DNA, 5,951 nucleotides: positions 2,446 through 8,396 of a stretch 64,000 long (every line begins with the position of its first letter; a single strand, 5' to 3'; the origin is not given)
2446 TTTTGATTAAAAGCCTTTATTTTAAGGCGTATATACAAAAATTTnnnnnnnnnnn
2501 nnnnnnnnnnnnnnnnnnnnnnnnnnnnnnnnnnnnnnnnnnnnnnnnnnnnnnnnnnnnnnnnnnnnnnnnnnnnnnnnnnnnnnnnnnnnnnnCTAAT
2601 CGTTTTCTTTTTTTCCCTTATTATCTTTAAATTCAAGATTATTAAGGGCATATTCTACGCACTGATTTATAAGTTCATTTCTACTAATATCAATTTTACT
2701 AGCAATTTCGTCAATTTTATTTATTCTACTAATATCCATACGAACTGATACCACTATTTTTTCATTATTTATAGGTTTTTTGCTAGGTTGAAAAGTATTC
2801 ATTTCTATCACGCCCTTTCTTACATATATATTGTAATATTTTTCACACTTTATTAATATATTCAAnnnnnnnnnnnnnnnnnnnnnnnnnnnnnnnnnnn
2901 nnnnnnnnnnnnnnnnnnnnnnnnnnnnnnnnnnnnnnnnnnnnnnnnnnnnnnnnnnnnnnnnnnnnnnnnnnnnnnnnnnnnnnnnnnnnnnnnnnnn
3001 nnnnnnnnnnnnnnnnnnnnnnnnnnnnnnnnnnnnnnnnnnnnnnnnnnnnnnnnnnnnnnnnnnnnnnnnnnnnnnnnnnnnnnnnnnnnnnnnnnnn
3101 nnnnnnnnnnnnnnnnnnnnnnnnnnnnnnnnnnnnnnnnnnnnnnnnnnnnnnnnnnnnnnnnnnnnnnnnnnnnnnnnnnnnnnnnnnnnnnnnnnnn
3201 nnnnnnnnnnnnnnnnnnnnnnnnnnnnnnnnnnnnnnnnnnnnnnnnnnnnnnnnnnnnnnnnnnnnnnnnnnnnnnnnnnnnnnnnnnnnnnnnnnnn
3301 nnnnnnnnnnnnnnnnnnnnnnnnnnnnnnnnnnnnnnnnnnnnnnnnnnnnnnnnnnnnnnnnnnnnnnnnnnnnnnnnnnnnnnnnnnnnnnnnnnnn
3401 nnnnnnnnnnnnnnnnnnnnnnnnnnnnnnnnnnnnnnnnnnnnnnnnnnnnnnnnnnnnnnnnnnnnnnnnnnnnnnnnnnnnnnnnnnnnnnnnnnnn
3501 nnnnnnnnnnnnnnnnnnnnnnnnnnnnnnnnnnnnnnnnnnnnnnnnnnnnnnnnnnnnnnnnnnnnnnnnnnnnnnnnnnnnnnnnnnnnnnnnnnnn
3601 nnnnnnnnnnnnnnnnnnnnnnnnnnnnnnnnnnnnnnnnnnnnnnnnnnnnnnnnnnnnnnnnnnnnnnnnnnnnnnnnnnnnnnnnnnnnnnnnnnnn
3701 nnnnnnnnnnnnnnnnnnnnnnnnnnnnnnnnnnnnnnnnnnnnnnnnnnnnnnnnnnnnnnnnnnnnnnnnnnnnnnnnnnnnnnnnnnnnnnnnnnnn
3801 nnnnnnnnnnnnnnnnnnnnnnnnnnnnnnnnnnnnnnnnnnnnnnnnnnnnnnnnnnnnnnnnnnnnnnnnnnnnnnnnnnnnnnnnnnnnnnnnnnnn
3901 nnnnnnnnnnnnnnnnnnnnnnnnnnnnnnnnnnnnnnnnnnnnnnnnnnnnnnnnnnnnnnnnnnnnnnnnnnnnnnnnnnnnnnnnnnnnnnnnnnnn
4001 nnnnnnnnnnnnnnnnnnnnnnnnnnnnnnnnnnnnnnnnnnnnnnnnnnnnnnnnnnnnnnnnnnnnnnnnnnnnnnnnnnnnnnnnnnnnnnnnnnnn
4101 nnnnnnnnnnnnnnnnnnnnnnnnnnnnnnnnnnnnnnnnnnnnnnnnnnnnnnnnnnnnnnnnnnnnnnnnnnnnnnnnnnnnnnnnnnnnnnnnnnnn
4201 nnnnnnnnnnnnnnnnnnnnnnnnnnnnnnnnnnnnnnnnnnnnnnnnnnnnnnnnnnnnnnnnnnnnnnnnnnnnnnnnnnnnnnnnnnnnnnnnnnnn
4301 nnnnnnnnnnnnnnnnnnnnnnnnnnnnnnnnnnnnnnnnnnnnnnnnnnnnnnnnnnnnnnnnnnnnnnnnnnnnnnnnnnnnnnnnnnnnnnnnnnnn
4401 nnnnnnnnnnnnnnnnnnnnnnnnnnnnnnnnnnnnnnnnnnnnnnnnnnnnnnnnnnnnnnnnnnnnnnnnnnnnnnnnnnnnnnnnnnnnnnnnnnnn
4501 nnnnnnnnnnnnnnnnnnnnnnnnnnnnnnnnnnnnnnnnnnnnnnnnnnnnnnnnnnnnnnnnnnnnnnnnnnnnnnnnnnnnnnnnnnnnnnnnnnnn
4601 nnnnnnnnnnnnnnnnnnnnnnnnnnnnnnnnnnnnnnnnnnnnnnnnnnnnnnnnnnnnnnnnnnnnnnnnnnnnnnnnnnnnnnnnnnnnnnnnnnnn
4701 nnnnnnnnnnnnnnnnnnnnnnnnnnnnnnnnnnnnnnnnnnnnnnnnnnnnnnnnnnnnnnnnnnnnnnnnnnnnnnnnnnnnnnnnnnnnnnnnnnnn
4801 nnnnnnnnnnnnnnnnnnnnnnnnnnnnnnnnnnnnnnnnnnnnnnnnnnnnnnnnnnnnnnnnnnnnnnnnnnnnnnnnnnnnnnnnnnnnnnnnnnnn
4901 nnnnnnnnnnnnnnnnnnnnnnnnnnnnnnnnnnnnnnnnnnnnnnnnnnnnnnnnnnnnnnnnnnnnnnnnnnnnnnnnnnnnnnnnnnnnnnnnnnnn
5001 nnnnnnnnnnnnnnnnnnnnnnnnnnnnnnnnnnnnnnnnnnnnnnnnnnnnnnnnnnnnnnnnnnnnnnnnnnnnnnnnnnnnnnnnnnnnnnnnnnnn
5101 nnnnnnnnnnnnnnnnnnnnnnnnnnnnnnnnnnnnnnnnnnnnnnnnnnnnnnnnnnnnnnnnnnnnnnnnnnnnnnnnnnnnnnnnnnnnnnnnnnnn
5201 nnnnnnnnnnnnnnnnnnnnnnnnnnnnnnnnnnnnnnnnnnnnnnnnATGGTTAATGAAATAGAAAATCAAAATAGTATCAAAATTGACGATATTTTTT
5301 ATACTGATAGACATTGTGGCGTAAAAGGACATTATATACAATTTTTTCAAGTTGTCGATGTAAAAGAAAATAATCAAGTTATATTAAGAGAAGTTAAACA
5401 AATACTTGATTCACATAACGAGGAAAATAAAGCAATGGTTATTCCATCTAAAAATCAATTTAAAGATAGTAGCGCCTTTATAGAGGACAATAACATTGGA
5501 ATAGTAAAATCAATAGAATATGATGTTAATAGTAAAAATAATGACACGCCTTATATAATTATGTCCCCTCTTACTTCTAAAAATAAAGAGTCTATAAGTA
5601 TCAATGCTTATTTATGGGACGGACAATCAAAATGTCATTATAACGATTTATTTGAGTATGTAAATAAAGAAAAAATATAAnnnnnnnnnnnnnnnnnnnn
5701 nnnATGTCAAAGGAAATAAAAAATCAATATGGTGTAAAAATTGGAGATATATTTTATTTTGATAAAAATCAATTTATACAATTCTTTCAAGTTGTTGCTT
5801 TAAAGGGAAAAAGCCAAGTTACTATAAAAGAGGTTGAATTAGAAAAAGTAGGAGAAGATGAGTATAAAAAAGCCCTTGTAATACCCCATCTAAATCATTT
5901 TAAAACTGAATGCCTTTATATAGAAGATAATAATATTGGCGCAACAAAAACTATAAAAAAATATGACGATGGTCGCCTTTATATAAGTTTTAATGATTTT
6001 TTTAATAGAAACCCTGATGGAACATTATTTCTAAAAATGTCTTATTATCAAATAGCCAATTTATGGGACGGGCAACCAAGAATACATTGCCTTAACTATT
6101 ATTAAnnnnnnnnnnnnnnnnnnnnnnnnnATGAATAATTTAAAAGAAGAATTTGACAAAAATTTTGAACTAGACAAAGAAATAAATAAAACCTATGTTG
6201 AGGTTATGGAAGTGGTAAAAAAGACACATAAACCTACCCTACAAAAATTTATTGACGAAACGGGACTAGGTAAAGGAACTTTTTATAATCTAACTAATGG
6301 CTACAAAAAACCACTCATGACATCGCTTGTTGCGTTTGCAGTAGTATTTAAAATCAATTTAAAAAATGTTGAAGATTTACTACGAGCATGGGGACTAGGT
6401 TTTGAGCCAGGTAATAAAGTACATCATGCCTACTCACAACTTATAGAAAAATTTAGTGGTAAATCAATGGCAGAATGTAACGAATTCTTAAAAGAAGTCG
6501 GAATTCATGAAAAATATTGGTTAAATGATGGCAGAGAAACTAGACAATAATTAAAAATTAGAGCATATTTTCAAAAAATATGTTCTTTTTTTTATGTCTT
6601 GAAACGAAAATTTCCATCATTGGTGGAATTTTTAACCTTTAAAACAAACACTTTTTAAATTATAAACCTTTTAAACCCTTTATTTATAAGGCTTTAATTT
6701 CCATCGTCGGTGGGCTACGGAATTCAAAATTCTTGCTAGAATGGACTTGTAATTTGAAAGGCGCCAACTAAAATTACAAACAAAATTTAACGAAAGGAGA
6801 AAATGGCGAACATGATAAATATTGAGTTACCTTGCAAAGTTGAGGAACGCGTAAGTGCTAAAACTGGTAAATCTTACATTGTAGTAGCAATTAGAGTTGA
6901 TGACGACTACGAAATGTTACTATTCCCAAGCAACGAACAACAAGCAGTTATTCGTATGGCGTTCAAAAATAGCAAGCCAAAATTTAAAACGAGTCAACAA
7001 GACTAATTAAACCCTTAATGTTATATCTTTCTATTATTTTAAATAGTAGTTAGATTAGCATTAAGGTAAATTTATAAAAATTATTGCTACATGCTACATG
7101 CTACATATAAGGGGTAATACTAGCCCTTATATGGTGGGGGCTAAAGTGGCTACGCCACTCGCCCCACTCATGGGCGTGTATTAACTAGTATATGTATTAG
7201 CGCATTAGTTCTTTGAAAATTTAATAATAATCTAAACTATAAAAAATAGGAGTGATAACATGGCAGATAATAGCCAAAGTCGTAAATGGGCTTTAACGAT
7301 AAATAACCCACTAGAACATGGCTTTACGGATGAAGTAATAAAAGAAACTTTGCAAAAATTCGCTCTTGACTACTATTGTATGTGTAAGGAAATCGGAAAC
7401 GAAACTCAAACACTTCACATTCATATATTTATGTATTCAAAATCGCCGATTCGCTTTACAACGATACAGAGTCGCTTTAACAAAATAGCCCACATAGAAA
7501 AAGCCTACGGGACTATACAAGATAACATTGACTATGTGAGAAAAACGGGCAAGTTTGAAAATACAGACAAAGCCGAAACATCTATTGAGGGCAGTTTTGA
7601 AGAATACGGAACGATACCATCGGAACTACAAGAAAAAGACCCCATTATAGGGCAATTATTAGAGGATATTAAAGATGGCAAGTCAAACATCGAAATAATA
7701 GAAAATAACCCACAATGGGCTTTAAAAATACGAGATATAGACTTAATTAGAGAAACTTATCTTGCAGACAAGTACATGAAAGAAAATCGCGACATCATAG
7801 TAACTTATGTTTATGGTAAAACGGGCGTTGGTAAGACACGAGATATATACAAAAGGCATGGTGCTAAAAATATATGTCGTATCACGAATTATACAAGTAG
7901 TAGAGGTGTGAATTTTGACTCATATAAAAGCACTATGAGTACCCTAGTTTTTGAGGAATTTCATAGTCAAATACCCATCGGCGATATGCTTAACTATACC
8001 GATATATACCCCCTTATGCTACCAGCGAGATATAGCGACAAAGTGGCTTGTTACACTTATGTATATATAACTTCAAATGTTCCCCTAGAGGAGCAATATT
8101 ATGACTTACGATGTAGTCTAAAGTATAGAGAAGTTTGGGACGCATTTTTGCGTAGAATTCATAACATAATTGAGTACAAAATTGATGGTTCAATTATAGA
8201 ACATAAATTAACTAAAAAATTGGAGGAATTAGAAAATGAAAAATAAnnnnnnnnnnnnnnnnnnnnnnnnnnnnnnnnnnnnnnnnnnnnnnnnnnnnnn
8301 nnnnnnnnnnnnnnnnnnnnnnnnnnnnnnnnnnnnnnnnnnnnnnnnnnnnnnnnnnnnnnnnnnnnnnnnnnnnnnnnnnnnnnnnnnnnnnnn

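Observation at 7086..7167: Circovirus-type nonanucleotide origin (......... in a stem-loop, with iterons) inside a bacterial integrative element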

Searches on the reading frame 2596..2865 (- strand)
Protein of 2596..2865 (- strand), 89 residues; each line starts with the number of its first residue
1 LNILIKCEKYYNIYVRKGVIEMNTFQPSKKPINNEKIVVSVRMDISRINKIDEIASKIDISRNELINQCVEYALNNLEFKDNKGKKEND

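Call 45: search_protein_families(library=pfam, proteins=[window:2596-2865:-], max_evalue=0.001)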
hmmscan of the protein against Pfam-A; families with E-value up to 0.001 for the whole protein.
window:2596-2865:- (89 aa): 0 families

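Call 63: search_protein_families(library=pfam, proteins=[window:2596-2865:-], max_evalue=10)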
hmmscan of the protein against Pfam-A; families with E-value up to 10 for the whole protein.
window:2596-2865:- (89 aa): 0 families

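Call 84: search_protein_families(library=phrogs, proteins=[window:2596-2865:-], max_evalue=0.001)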
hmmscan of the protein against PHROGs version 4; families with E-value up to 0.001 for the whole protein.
window:2596-2865:- (89 aa): 3 families
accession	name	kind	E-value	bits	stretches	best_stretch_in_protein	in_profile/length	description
phrog_876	-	transcription regulation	1.3e-07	32.4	1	19-84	49-115/239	transcriptional repressor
phrog_5118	-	unknown function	7.2e-05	23.6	1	36-85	16-65/67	-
phrog_7325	-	transcription regulation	0.00052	21.2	1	33-83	53-103/151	CopG-like transcriptional repressor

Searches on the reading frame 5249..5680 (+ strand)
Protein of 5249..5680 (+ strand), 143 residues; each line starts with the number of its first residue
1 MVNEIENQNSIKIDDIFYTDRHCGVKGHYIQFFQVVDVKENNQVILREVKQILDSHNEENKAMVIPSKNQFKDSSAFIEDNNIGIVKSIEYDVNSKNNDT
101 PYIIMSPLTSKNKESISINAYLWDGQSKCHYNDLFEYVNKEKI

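Call 7: search_protein_families(library=pfam, proteins=[window:5249-5680:+], max_evalue=0.01)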
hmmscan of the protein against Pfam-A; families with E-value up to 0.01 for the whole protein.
window:5249-5680:+ (143 aa): 0 families

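Call 63: search_protein_families(library=pfam, proteins=[window:5249-5680:+], max_evalue=10)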
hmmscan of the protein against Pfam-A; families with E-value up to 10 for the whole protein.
window:5249-5680:+ (143 aa): 1 family
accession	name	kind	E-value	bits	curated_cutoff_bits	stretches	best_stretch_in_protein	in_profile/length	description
PF13696.11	zf-CCHC_2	-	0.092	13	27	1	23-31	9-17/21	Zinc knuckle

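Call 84: search_protein_families(library=phrogs, proteins=[window:5249-5680:+], max_evalue=0.001)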
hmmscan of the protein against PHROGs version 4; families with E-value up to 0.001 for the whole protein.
window:5249-5680:+ (143 aa): 0 families

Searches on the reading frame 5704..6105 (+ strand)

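Call 7: search_protein_families(library=pfam, proteins=[window:5704-6105:+], max_evalue=0.01)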
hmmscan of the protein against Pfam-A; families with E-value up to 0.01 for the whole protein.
window:5704-6105:+ (133 aa): 0 families

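Call 63: search_protein_families(library=pfam, proteins=[window:5704-6105:+], max_evalue=10)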
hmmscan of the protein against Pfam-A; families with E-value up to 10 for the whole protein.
window:5704-6105:+ (133 aa): 1 family
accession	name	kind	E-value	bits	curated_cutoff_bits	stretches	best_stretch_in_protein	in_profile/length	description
PF07725.18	LRR_3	-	0.14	12.5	20.2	1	109-123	4-18/20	Leucine Rich Repeat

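Call 84: search_protein_families(library=phrogs, proteins=[window:5704-6105:+], max_evalue=0.001)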
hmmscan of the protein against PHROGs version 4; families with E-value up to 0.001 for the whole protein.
window:5704-6105:+ (133 aa): 0 families

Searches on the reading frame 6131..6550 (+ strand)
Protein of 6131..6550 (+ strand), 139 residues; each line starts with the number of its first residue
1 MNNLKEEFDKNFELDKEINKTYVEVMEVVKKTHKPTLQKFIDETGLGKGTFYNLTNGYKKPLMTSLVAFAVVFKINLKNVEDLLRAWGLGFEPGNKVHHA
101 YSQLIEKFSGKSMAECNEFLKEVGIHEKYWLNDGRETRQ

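Call 7: search_protein_families(library=pfam, proteins=[window:6131-6550:+], max_evalue=0.01)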
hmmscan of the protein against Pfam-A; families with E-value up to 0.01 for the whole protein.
window:6131-6550:+ (139 aa): 0 families

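Call 8: search_protein_families(library=ncbifam, proteins=[window:6131-6550:+], max_evalue=0.01)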
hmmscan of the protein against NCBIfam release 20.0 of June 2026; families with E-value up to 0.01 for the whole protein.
window:6131-6550:+ (139 aa): 0 families

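Call 63: search_protein_families(library=pfam, proteins=[window:6131-6550:+], max_evalue=10)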
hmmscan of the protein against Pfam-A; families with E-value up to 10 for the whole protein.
window:6131-6550:+ (139 aa): 1 family
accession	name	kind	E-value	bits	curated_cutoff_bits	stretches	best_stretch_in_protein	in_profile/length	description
PF19776.5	DUF6262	-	0.05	14.2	29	1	15-53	14-52/110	Family of unknown function (DUF6262)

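Call 84: search_protein_families(library=phrogs, proteins=[window:6131-6550:+], max_evalue=0.001)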
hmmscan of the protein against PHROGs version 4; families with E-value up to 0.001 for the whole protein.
window:6131-6550:+ (139 aa): 1 family
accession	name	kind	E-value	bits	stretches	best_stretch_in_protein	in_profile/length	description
phrog_4031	-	unknown function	3.9e-06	26.6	1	4-126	501-624/626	-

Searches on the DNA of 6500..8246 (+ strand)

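Call 75: search_rna_families(source=window, start=6500, end=7500, threshold=evalue, max_evalue=1)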
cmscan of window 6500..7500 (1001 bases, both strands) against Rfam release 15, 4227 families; matches with E-value up to 1: 2.
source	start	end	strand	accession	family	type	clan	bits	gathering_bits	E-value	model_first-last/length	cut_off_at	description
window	7085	7134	-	RF03070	ssNA-helicase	Gene; sRNA;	-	57.4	41.5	2.3e-09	1-49/49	no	ssNA-helicase RNA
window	6673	6803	+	RF02991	GP20-a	Cis-reg;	-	20.6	47.2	0.73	1-97/97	no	GP20-a RNA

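Call 79: search_rna_families(source=window, start=7000, end=7260, threshold=evalue, max_evalue=1, show_alignments=1)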
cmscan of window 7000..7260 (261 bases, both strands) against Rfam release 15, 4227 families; matches with E-value up to 1: 3.
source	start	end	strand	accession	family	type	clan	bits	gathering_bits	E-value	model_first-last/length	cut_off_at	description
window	7085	7134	-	RF03070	ssNA-helicase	Gene; sRNA;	-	57.4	41.5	6.1e-10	1-49/49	no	ssNA-helicase RNA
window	7013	7066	+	RF00668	mir-302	Gene; miRNA;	CL00096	18.2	55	0.52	1-68/68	no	mir-302 microRNA precursor family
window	7017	7062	+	RF02532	MNV_3UTR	Cis-reg;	-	15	70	0.28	170-222/222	no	Murine norovirus 3'UTR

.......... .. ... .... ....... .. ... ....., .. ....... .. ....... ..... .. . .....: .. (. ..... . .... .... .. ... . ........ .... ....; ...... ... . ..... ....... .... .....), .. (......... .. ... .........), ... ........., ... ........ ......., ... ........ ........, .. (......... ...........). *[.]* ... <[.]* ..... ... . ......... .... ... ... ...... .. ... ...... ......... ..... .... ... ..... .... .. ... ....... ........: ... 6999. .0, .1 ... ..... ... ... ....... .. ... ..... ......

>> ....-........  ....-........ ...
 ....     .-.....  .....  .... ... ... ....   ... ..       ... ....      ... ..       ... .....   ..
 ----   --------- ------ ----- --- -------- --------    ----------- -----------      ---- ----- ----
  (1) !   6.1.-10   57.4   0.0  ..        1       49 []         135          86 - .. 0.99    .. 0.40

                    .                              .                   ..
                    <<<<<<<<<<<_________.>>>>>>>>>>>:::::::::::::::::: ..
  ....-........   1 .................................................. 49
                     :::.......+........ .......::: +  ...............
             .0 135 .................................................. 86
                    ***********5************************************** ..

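Call 83: search_rna_families(sources=[L013, L168, L171, L014, L018, L024, L029, L030, L032, L037, L039, L042, L163, L164, L165], threshold=gathering)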
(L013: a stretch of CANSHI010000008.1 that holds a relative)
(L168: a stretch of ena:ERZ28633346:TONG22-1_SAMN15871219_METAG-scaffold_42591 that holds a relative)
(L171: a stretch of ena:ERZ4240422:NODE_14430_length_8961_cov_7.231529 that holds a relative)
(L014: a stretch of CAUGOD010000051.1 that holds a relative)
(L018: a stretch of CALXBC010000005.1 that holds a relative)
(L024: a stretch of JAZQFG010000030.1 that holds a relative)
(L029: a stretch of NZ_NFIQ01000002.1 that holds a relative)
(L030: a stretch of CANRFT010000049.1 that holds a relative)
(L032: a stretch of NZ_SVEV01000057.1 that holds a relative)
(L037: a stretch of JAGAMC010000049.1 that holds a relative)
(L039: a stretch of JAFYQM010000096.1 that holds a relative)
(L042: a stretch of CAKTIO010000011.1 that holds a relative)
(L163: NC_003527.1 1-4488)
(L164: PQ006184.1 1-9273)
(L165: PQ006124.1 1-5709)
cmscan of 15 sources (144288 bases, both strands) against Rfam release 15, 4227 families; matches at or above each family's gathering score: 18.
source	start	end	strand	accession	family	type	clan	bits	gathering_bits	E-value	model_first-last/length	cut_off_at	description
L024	5934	5982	+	RF03070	ssNA-helicase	Gene; sRNA;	-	71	41.5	2.9e-10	1-49/49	no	ssNA-helicase RNA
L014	2788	2836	+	RF03070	ssNA-helicase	Gene; sRNA;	-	69.7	41.5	5.8e-10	1-49/49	no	ssNA-helicase RNA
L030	6547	6619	+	RF00005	tRNA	Gene; tRNA;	CL00001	67.5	29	3.5e-12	1-71/71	no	tRNA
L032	2742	2787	+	RF03070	ssNA-helicase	Gene; sRNA;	-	62.7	41.5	2.1e-08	1-49/49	no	ssNA-helicase RNA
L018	5926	5974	+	RF03070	ssNA-helicase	Gene; sRNA;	-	61.6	41.5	3.9e-08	1-49/49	no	ssNA-helicase RNA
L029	8638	8708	-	RF00005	tRNA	Gene; tRNA;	CL00001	58.6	29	9.8e-10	1-71/71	no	tRNA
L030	6644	6725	+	RF00005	tRNA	Gene; tRNA;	CL00001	58.6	29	9.7e-10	1-71/71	no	tRNA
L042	10025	10098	+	RF00005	tRNA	Gene; tRNA;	CL00001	57.5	29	1.9e-09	1-71/71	no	tRNA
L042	5931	5976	+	RF03070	ssNA-helicase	Gene; sRNA;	-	52.2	41.5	5e-06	1-49/49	no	ssNA-helicase RNA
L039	3201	3247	+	RF03070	ssNA-helicase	Gene; sRNA;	-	51.5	41.5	7.4e-06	1-49/49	no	ssNA-helicase RNA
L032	6478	6562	-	RF00005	tRNA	Gene; tRNA;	CL00001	51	29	1.2e-07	1-71/71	no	tRNA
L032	9267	9351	+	RF00005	tRNA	Gene; tRNA;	CL00001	51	29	1.2e-07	1-71/71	no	tRNA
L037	8564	8634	-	RF00005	tRNA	Gene; tRNA;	CL00001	48.5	29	5.7e-07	1-71/71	no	tRNA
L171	4187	4236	-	RF03070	ssNA-helicase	Gene; sRNA;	-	46.7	41.5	8.8e-05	1-49/49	no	ssNA-helicase RNA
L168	4504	4552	-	RF03070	ssNA-helicase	Gene; sRNA;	-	45.9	41.5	0.00013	1-49/49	no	ssNA-helicase RNA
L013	5807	5857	-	RF03070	ssNA-helicase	Gene; sRNA;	-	45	41.5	0.00021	1-49/49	no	ssNA-helicase RNA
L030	219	261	+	RF03070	ssNA-helicase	Gene; sRNA;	-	45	41.5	0.00021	1-49/49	no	ssNA-helicase RNA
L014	1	51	+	RF00005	tRNA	Gene; tRNA;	CL00001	30.7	29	0.045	22-71/71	5'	tRNA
